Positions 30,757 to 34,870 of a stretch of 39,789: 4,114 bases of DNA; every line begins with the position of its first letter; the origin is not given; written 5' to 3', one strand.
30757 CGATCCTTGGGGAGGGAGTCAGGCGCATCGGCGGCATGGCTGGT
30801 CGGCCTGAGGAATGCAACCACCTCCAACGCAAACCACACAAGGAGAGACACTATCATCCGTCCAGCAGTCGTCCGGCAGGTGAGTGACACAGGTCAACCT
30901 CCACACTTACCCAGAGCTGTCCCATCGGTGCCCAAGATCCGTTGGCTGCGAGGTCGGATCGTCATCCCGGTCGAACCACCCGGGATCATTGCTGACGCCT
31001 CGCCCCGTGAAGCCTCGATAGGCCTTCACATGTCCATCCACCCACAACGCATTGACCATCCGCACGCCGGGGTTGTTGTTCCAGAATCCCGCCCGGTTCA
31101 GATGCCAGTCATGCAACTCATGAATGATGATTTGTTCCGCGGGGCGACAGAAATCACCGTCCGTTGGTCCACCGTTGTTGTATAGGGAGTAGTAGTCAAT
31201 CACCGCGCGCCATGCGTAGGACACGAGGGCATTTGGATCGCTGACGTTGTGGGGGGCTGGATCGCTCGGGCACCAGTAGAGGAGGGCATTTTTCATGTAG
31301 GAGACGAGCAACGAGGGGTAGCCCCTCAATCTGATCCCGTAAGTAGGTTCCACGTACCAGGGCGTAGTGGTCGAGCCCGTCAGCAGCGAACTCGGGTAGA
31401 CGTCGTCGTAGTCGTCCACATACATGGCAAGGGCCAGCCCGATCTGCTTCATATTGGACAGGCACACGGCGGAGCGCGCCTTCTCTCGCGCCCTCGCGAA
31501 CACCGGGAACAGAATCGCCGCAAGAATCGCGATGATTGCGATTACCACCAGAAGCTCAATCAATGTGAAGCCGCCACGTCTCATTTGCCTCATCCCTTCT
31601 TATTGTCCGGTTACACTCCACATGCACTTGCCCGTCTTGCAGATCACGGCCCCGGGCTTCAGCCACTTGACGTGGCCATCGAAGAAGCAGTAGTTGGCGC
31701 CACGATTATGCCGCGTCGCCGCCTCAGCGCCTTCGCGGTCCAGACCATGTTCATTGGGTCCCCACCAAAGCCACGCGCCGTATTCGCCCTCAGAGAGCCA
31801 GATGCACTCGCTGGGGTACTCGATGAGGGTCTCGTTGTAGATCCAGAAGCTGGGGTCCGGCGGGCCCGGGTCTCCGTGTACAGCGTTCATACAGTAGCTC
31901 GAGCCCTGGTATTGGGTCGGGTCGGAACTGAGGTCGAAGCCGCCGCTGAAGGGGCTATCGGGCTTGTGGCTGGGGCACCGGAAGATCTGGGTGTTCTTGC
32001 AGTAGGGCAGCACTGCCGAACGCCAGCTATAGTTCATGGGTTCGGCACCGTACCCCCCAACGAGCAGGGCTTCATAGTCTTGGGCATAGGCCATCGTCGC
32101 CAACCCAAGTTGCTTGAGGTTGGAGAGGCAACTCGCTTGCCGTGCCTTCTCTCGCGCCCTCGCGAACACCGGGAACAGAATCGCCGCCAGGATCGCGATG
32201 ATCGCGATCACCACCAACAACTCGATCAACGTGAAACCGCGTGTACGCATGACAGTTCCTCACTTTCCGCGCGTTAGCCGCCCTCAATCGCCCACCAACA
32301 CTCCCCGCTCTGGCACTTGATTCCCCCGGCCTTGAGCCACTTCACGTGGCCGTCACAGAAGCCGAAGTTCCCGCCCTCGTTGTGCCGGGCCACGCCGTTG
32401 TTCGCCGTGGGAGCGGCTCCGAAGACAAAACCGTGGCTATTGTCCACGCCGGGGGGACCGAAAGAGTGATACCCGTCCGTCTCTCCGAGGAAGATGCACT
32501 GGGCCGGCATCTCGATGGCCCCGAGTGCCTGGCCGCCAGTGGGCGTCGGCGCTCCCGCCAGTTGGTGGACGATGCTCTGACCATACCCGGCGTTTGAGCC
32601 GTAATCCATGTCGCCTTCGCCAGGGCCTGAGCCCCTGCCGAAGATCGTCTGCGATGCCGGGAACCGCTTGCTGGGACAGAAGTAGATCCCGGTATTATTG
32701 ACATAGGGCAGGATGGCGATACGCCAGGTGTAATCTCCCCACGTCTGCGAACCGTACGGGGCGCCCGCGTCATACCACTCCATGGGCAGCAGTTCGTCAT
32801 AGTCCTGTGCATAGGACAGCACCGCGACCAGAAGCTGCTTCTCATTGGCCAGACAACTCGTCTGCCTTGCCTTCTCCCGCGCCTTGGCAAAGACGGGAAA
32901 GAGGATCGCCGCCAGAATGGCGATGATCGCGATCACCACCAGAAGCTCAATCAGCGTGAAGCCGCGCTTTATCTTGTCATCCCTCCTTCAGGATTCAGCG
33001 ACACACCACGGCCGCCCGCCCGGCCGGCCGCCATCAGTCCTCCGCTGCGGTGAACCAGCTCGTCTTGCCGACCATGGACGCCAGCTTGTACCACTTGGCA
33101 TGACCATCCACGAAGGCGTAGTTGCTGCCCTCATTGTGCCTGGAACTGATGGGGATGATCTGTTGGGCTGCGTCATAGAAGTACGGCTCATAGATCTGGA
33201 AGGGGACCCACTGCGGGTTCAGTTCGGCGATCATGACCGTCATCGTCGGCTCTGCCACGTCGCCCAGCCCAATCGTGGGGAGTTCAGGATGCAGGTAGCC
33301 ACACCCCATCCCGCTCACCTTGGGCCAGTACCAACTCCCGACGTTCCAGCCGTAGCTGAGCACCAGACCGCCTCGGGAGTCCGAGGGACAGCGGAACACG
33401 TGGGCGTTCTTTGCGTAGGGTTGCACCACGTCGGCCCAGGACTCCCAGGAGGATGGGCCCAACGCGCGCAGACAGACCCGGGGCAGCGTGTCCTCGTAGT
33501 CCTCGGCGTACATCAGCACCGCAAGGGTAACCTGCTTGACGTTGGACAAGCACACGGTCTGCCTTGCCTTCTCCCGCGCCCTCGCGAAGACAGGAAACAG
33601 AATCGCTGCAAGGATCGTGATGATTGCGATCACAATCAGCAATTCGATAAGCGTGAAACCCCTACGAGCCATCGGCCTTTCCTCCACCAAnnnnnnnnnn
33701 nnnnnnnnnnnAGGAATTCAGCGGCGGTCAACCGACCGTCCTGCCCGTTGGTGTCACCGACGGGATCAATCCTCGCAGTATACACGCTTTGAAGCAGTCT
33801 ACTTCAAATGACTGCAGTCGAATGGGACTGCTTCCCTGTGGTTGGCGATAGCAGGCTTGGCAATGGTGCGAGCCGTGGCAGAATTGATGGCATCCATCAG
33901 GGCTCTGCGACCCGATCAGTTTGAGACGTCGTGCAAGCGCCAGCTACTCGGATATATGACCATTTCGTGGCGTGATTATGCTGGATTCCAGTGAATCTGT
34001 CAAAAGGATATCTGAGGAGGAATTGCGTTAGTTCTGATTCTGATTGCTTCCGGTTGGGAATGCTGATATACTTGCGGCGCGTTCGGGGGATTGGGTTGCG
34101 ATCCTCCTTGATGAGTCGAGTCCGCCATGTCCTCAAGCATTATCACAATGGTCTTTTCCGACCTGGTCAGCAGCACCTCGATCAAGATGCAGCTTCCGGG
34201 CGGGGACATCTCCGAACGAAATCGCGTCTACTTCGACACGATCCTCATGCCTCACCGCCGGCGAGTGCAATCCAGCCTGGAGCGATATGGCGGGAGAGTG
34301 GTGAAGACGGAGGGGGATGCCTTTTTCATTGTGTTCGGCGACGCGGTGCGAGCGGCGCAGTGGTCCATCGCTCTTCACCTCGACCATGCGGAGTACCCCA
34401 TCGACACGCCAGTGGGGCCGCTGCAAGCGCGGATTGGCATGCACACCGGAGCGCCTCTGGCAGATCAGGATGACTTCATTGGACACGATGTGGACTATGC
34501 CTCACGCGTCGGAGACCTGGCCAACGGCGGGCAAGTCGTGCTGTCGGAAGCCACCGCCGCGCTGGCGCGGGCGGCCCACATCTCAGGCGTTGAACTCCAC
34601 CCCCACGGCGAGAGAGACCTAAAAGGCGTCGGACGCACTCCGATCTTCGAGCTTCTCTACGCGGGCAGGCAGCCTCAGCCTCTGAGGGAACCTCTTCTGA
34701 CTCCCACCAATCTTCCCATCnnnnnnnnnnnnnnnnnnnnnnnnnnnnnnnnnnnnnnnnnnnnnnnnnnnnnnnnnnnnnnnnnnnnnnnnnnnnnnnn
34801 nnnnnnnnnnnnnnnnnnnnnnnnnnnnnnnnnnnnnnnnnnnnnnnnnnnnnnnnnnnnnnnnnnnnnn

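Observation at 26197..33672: Four pseudopilin genes packed onto two signal-peptide-bearing caspase genes, one fused to 14 WD40 blades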

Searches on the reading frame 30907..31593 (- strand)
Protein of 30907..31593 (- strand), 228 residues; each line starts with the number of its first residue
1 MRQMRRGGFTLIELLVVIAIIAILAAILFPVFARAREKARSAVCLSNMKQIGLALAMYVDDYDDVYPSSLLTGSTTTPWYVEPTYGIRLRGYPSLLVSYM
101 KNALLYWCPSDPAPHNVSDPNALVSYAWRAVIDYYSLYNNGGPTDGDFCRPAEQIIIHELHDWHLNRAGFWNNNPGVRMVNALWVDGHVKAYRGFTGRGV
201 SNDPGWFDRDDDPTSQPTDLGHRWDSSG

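Call 5: search_protein_families(library=pfam, proteins=[window:30907-31593:-], max_evalue=0.01)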
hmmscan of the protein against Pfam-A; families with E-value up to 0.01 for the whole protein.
window:30907-31593:- (228 aa): 2 families
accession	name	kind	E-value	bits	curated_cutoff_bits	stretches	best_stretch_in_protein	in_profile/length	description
PF07596.16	SBP_bac_10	-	2.7e-10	41.2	23.3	1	34-79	2-52/268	Protein of unknown function (DUF1559)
PF07963.17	N_methyl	-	8.5e-09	35.1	21.2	1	4-29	2-27/27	Prokaryotic N-terminal methylation motif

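Call 54: search_protein_families(library=ncbifam, proteins=[window:30907-31593:-], max_evalue=0.001)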
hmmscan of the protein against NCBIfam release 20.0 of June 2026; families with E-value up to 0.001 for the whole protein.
window:30907-31593:- (228 aa): 9 families
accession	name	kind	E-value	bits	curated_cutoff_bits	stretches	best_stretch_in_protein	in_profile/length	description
TIGR01710.1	typeII_sec_gspG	equivalog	2.4e-09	37.3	88.85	1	8-68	2-61/134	type II secretion system major pseudopilin GspG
NF041775.1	typeIV_PilA_Myxo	equivalog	7.6e-08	32.6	400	1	5-53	9-57/214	type IV pilin protein PilA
TIGR02532.1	IV_pilin_GFxxxE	domain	7.7e-08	31.9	16.3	1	7-28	2-23/24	prepilin-type N-terminal cleavage/methylation domain-containing protein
NF007862.0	PRK10574.1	equivalog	1.1e-07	32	138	1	5-40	3-38/145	prepilin peptidase-dependent pilin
NF040999.1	pilin_ComGC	equivalog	4.9e-06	26.6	75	1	8-52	3-47/84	competence type IV pilus major pilin ComGC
TIGR01708.2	typeII_sec_gspH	equivalog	6.1e-06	26.3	80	1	8-38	3-33/169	type II secretion system minor pseudopilin GspH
NF041013.1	T4P_ComGE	equivalog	0.0005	20.1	49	1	8-38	5-35/83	competence type IV pilus minor pilin ComGE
TIGR02596.1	TIGR02596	subfamily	0.00056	20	70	1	9-32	1-24/196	Verru_Chthon cassette protein D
TIGR01711.1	gspJ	equivalog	0.00087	19.2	64.85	0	7-37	1-31/192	type II secretion system minor pseudopilin GspJ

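Call 55: search_protein_families(library=padloc, proteins=[window:30907-31593:-], max_evalue=0.001)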
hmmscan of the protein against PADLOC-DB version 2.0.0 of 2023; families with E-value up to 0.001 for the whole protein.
window:30907-31593:- (228 aa): 0 families

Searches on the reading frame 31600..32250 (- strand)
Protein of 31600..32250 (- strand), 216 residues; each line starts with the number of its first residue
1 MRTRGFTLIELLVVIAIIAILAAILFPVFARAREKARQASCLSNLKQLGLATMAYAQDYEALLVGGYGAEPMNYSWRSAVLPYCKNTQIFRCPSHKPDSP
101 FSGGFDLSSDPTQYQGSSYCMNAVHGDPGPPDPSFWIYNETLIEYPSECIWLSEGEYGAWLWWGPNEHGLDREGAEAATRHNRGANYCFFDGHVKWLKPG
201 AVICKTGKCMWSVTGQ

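Call 5: search_protein_families(library=pfam, proteins=[window:31600-32250:-], max_evalue=0.01)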
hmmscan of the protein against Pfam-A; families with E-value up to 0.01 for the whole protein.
window:31600-32250:- (216 aa): 2 families
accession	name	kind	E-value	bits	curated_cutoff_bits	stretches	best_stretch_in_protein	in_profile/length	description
PF07596.16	SBP_bac_10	-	6.2e-13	49.8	23.3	1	31-83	2-59/268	Protein of unknown function (DUF1559)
PF07963.17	N_methyl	-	7.1e-09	35.3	21.2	1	2-26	3-27/27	Prokaryotic N-terminal methylation motif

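Call 54: search_protein_families(library=ncbifam, proteins=[window:31600-32250:-], max_evalue=0.001)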
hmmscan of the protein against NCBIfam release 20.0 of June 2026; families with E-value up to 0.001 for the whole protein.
window:31600-32250:- (216 aa): 12 families
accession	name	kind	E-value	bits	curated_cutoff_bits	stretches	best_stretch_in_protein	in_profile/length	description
NF041775.1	typeIV_PilA_Myxo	equivalog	1.4e-10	41.5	400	1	2-53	9-60/214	type IV pilin protein PilA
TIGR01710.1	typeII_sec_gspG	equivalog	1.5e-08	34.7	88.85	1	4-58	1-55/134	type II secretion system major pseudopilin GspG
TIGR02532.1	IV_pilin_GFxxxE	domain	2e-08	33.7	16.3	1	4-25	2-23/24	prepilin-type N-terminal cleavage/methylation domain-containing protein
NF007862.0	PRK10574.1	equivalog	4.3e-08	33.4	138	1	2-39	3-40/145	prepilin peptidase-dependent pilin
TIGR01708.2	typeII_sec_gspH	equivalog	2.2e-07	31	80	1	4-40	2-38/169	type II secretion system minor pseudopilin GspH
NF040999.1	pilin_ComGC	equivalog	1.2e-06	28.6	75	1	4-48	2-46/84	competence type IV pilus major pilin ComGC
NF041013.1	T4P_ComGE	equivalog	2.4e-05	24.3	49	1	4-40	4-40/83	competence type IV pilus minor pilin ComGE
TIGR04294.2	pre_pil_HX9DG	domain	2.8e-05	23.8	19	1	180-198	4-22/22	H-X9-DG-CTERM domain-containing protein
TIGR02596.1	TIGR02596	subfamily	0.00016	21.8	70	1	6-34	1-29/196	Verru_Chthon cassette protein D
NF040982.1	ComGD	equivalog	0.00035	21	70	1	4-50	2-48/139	competence type IV pilus minor pilin ComGD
NF007800.0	PRK10506.1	equivalog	0.00036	20.4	158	1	2-44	7-49/163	prepilin peptidase-dependent protein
TIGR01711.1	gspJ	equivalog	0.00092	19.1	64.85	0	4-33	1-30/192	type II secretion system minor pseudopilin GspJ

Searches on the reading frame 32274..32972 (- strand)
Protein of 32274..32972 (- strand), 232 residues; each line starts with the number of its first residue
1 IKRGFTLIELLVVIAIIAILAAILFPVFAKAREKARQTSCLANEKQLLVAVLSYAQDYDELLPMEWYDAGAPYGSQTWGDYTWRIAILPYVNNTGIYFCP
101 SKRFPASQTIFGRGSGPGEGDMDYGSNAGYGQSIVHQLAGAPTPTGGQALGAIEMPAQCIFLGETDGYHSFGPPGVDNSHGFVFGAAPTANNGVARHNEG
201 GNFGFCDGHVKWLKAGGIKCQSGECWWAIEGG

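Call 5: search_protein_families(library=pfam, proteins=[window:32274-32972:-], max_evalue=0.01)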
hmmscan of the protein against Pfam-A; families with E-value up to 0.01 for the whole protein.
window:32274-32972:- (232 aa): 2 families
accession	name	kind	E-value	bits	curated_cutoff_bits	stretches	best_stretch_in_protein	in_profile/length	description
PF07596.16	SBP_bac_10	-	6.2e-14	53.1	23.3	1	30-97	2-66/268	Protein of unknown function (DUF1559)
PF07963.17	N_methyl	-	1.1e-08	34.8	21.2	1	2-25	4-27/27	Prokaryotic N-terminal methylation motif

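Call 54: search_protein_families(library=ncbifam, proteins=[window:32274-32972:-], max_evalue=0.001)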
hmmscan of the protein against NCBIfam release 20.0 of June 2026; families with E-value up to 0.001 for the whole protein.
window:32274-32972:- (232 aa): 14 families
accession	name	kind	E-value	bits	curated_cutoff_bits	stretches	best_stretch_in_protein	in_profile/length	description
NF041775.1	typeIV_PilA_Myxo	equivalog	1.1e-10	41.8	400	1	2-59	10-67/214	type IV pilin protein PilA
TIGR02532.1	IV_pilin_GFxxxE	domain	1.3e-09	37.4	16.3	1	2-24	1-23/24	prepilin-type N-terminal cleavage/methylation domain-containing protein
NF007862.0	PRK10574.1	equivalog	2.3e-08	34.3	138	1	2-42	4-44/145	prepilin peptidase-dependent pilin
TIGR01708.2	typeII_sec_gspH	equivalog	2.5e-08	34.1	80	1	3-58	2-53/169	type II secretion system minor pseudopilin GspH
TIGR01710.1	typeII_sec_gspG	equivalog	4.1e-08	33.4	88.85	1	3-57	1-55/134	type II secretion system major pseudopilin GspG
NF040999.1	pilin_ComGC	equivalog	7.9e-08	32.4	75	1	3-47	2-46/84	competence type IV pilus major pilin ComGC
TIGR04294.2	pre_pil_HX9DG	domain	1.4e-07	31.1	19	1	195-214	3-22/22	H-X9-DG-CTERM domain-containing protein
NF041013.1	T4P_ComGE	equivalog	3.4e-05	23.8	49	1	3-37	4-38/83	competence type IV pilus minor pilin ComGE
NF047828.1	T3SSXpsI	equivalog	7.2e-05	22.8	150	1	2-93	1-86/132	type II secretion system protein XpsI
TIGR02596.1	TIGR02596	subfamily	0.00014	22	70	1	5-36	1-35/196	Verru_Chthon cassette protein D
NF007800.0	PRK10506.1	equivalog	0.00045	20.1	158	1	2-40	8-46/163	prepilin peptidase-dependent protein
TIGR02599.1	TIGR02599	subfamily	0.00083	18.7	256.5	0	4-44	1-41/361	Verru_Chthon cassette protein C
NF040982.1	ComGD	equivalog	0.00086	19.7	70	0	2-35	1-34/139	competence type IV pilus minor pilin ComGD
TIGR01711.1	gspJ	equivalog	0.00093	19.1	64.85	0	3-32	1-30/192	type II secretion system minor pseudopilin GspJ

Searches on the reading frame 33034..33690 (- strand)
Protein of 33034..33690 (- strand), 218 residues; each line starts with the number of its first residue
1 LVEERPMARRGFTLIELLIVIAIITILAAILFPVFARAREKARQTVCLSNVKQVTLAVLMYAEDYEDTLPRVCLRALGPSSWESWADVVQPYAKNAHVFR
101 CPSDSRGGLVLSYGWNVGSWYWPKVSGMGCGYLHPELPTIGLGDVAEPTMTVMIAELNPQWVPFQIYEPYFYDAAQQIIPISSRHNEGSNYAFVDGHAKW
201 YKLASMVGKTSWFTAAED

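Call 5: search_protein_families(library=pfam, proteins=[window:33034-33690:-], max_evalue=0.01)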
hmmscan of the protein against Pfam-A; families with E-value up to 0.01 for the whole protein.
window:33034-33690:- (218 aa): 2 families
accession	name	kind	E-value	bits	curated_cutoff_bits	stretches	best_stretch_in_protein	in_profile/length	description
PF07596.16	SBP_bac_10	-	1.8e-10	41.8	23.3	1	37-77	2-41/268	Protein of unknown function (DUF1559)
PF07963.17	N_methyl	-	2.7e-09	36.7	21.2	1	8-32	3-27/27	Prokaryotic N-terminal methylation motif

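Call 54: search_protein_families(library=ncbifam, proteins=[window:33034-33672:-], max_evalue=0.001)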
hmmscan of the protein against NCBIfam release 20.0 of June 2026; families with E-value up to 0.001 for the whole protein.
window:33034-33672:- (212 aa): 10 families
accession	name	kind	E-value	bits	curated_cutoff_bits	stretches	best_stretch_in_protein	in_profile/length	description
TIGR01710.1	typeII_sec_gspG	equivalog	2.2e-09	37.4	88.85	1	4-58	1-55/134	type II secretion system major pseudopilin GspG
NF041775.1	typeIV_PilA_Myxo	equivalog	3.7e-09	36.9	400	1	3-49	10-56/214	type IV pilin protein PilA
TIGR02532.1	IV_pilin_GFxxxE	domain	1.1e-08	34.6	16.3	1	3-25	1-23/24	prepilin-type N-terminal cleavage/methylation domain-containing protein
NF040999.1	pilin_ComGC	equivalog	3.4e-08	33.5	75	1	4-56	2-54/84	competence type IV pilus major pilin ComGC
NF007862.0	PRK10574.1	equivalog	4e-08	33.5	138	1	2-52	3-53/145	prepilin peptidase-dependent pilin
TIGR04294.2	pre_pil_HX9DG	domain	1.1e-06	28.2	19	1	176-194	2-20/22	H-X9-DG-CTERM domain-containing protein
TIGR01708.2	typeII_sec_gspH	equivalog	2.8e-06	27.4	80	1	4-37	2-37/169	type II secretion system minor pseudopilin GspH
NF041013.1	T4P_ComGE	equivalog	0.00013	21.9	49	1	4-39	4-39/83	competence type IV pilus minor pilin ComGE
NF040982.1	ComGD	equivalog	0.00019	21.9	70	1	4-47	2-45/139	competence type IV pilus minor pilin ComGD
NF007800.0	PRK10506.1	equivalog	0.00077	19.3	158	0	3-37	8-42/163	prepilin peptidase-dependent protein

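Call 55: search_protein_families(library=padloc, proteins=[window:33034-33672:-], max_evalue=0.001)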
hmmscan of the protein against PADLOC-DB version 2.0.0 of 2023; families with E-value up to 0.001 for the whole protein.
window:33034-33672:- (212 aa): 0 families

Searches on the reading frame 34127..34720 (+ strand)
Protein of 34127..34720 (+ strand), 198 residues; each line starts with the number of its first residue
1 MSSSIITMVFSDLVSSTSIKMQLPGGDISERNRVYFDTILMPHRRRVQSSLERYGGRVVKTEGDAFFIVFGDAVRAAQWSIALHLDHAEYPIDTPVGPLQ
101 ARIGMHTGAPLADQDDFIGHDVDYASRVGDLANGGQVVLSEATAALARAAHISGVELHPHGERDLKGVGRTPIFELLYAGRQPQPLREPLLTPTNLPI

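Call 85: search_solved_structures(query=window:34127-34720:+, max_evalue=0.001, show_alignments=3)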
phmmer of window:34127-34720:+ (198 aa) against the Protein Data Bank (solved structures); distinct sequences matched with E-value up to 0.001: 8.
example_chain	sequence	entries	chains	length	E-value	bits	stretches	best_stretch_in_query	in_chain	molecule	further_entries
4wp9_A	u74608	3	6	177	1.1e-11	48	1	6-171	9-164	Ma1120 | Cyclase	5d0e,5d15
4wp8_A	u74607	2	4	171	2e-11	47.2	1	6-171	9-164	Ma1120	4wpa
4wp3_A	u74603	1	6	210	3.2e-11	46.5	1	9-171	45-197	Ma1120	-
5d0g_A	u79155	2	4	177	1e-09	41.6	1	6-171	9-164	Cyclase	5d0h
1fx2_A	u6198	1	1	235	7.2e-07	32.3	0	98-169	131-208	RECEPTOR-TYPE ADENYLATE CYCLASE GRESAG 4.1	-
3mr7_A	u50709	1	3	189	2.8e-06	30.4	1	41-143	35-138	Adenylate/guanylate cyclase/hydrolase, alpha/beta fold family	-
1fx4_A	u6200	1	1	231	8.6e-06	28.8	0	99-148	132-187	RECEPTOR-TYPE ADENYLATE CYCLASE GRESAG 4.3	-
1ybt_A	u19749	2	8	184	3.2e-05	27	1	5-170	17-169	hydrolase, alpha/beta hydrolase fold family | lipJ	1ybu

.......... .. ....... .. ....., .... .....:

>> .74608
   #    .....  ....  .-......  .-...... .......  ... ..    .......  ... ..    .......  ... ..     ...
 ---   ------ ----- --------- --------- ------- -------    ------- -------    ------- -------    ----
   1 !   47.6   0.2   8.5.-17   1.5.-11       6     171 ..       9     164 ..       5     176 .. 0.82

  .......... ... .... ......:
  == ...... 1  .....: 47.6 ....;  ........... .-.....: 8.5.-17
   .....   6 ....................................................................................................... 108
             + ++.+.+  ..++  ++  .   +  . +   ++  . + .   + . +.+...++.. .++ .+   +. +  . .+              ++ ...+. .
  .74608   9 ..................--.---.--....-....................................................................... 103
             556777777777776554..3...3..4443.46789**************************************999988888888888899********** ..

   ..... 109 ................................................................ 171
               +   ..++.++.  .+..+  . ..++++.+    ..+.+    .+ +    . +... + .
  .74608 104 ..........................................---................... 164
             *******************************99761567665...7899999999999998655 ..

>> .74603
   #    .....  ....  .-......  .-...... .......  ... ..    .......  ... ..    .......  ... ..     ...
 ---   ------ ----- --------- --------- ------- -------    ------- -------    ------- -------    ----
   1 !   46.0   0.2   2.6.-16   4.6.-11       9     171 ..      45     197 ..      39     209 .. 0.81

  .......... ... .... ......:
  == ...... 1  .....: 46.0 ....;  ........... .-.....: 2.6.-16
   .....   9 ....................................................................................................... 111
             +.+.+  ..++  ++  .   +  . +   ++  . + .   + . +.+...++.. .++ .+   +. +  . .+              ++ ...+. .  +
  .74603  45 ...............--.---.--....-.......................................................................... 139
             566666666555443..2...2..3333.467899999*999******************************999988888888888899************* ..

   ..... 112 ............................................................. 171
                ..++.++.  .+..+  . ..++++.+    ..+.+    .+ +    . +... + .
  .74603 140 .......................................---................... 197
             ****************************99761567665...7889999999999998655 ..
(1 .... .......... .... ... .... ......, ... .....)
